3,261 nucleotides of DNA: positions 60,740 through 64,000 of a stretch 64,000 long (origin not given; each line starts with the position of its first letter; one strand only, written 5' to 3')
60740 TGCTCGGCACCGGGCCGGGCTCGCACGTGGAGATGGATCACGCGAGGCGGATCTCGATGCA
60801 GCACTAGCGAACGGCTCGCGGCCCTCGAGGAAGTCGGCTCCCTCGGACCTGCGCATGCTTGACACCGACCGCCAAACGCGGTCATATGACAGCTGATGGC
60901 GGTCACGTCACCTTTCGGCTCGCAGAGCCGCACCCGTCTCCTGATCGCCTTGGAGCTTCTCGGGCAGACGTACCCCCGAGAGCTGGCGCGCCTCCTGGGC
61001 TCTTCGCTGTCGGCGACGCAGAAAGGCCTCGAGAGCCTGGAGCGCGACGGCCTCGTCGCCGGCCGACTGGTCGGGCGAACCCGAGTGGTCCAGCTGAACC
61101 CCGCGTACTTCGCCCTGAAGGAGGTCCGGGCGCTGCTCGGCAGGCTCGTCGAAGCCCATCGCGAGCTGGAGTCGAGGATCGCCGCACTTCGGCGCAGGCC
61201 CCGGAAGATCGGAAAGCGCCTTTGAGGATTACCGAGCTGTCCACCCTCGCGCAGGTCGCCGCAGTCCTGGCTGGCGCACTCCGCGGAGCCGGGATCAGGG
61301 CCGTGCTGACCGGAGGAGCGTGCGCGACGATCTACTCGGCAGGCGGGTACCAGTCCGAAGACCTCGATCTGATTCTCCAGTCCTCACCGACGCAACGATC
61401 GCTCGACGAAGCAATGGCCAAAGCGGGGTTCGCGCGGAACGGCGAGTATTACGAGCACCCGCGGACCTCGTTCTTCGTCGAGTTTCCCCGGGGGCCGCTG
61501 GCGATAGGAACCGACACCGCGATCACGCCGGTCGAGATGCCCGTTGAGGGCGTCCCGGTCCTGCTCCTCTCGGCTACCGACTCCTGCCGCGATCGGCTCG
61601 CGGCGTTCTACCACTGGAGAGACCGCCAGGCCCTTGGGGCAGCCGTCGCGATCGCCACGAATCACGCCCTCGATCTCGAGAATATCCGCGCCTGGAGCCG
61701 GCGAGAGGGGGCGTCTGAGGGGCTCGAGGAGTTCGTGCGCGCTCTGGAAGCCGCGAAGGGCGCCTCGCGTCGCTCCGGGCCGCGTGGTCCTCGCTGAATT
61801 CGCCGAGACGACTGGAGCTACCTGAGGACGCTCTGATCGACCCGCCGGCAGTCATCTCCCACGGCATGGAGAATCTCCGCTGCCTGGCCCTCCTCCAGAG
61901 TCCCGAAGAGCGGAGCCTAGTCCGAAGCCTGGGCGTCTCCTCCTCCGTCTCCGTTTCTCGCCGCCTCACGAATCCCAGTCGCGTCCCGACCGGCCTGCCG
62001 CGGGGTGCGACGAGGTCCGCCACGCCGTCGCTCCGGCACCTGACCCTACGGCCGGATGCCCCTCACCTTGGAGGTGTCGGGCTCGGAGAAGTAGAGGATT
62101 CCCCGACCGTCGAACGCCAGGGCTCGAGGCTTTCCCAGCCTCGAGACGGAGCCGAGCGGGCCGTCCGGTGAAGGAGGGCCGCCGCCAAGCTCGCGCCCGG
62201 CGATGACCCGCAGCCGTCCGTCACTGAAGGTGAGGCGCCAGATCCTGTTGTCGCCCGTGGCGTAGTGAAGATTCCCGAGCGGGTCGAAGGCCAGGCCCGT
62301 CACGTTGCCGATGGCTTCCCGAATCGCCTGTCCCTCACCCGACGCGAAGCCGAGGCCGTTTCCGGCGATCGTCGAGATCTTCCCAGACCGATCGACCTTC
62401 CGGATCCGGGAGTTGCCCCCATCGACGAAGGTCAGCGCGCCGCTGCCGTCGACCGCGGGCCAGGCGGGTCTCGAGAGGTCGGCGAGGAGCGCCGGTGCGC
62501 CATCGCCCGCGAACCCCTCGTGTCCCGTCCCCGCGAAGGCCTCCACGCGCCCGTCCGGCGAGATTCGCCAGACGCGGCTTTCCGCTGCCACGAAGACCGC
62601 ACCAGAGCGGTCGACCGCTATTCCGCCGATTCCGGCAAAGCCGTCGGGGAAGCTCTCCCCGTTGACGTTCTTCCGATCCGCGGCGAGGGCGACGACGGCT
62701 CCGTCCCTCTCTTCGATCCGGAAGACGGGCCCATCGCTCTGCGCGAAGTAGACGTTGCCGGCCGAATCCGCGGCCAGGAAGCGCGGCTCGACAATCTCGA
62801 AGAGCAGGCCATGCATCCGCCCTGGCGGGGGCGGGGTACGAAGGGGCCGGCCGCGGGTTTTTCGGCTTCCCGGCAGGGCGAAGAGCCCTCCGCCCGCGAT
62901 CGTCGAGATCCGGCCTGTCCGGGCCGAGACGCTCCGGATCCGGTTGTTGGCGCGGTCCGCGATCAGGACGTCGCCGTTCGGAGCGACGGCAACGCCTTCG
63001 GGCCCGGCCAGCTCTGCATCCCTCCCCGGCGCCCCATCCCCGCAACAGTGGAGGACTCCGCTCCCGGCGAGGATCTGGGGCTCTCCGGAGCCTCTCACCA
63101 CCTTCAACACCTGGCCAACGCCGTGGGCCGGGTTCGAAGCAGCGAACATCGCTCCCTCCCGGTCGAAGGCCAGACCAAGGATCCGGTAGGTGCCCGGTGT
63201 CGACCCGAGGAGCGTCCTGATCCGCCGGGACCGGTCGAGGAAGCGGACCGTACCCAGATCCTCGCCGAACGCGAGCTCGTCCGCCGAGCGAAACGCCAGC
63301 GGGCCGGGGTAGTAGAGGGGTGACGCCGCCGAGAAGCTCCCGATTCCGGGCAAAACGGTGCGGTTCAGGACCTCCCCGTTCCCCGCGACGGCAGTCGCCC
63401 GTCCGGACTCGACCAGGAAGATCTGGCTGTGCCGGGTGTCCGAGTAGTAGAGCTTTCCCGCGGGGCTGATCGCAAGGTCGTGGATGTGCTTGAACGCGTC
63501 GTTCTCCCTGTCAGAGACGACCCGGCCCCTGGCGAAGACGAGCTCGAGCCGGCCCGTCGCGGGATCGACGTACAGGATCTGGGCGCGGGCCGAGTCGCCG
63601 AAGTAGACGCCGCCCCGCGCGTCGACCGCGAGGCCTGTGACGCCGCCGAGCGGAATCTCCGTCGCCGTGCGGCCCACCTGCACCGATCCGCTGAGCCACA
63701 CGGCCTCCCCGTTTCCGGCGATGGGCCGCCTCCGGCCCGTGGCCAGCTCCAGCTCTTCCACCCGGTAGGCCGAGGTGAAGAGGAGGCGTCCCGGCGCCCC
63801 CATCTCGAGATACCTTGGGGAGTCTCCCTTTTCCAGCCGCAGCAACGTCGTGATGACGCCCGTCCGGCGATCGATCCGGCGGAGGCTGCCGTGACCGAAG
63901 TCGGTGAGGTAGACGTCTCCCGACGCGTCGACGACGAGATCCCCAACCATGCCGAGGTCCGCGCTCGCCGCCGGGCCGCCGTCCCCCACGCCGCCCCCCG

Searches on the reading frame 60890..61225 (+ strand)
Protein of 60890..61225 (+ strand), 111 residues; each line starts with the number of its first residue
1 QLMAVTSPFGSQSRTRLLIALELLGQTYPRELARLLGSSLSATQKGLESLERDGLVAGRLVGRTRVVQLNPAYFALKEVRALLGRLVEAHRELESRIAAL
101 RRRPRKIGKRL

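Call 41: search_protein_families(library=pfam, proteins=[window:60890-61225:+], max_evalue=0.001)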
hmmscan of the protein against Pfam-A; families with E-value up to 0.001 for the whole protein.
window:60890-61225:+ (111 aa): 0 families

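Call 86: search_protein_families(library=padloc, proteins=[window:60890-61225:+], max_evalue=0.001)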
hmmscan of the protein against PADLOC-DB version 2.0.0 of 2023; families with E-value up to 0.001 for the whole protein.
window:60890-61225:+ (111 aa): 6 families
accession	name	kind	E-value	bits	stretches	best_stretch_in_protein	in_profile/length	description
PDLC04368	PDC-M05A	-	2.2e-06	25.7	1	14-101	15-104/201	-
PDLC01438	Csa3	-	2.3e-06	25.9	1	13-98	147-225/305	"CAS-I,CAS-II,CAS-III,CAS-IV,CAS-V,CAS-VI; associated_signaling"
PDLC01720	Csa3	-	0.00011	20.8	1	13-96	26-112/118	Csa3_1_CAS-I-II-III-IV-V-VI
PDLC01268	CasR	-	0.00027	18.9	1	12-65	124-173/179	"CAS-I,CAS-II,CAS-III,CAS-IV,CAS-V,CAS-VI; associated_signaling"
PDLC01879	CARF3--CARF_TM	-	0.00041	18.1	1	11-72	155-213/222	-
PDLC01434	CasR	-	0.00042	18.2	1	11-58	127-173/191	"CAS-I,CAS-II,CAS-III,CAS-IV,CAS-V,CAS-VI; associated_signaling"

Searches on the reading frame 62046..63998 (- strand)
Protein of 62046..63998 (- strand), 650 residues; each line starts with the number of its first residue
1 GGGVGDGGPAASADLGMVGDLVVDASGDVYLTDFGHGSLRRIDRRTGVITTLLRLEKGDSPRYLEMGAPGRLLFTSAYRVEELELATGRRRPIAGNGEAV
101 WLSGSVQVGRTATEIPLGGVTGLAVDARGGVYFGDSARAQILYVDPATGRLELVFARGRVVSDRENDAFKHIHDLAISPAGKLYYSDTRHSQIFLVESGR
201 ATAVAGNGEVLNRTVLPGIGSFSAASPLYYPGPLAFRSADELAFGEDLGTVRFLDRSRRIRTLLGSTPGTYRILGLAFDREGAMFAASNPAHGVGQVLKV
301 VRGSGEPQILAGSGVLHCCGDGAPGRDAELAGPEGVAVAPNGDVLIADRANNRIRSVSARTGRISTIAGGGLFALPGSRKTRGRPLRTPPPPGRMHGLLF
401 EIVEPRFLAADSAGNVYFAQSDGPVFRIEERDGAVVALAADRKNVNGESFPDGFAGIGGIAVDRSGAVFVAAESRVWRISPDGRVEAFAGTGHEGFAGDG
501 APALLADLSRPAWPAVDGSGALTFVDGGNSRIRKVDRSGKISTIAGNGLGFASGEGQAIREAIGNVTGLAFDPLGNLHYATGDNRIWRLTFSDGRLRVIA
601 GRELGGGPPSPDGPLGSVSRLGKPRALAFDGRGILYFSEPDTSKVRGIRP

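Call 9: search_protein_families(library=pfam, proteins=[window:62046-63998:-], max_evalue=0.001)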
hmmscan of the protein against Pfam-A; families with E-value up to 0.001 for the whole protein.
window:62046-63998:- (650 aa): 5 families
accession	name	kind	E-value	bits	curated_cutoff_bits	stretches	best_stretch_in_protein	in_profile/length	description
PF25021.1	TEN_NHL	-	4.8e-28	98.6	27.1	2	494-649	127-288/357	Teneurin NHL domain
PF01436.27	NHL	-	3.3e-14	52.6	20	1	330-355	1-26/28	NHL repeat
PF08450.18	SGL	-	4e-08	33.6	26.3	0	423-485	153-216/246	SMP-30/Gluconolactonase/LRE-like region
PF13449.12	Phytase-like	-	6.9e-05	23.3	27.6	0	322-364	60-100/284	Esterase-like activity of phytase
PF20067.5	SSL_N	-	0.00013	22.2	18.9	0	330-344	20-34/46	Strictosidine synthase-like, N-terminal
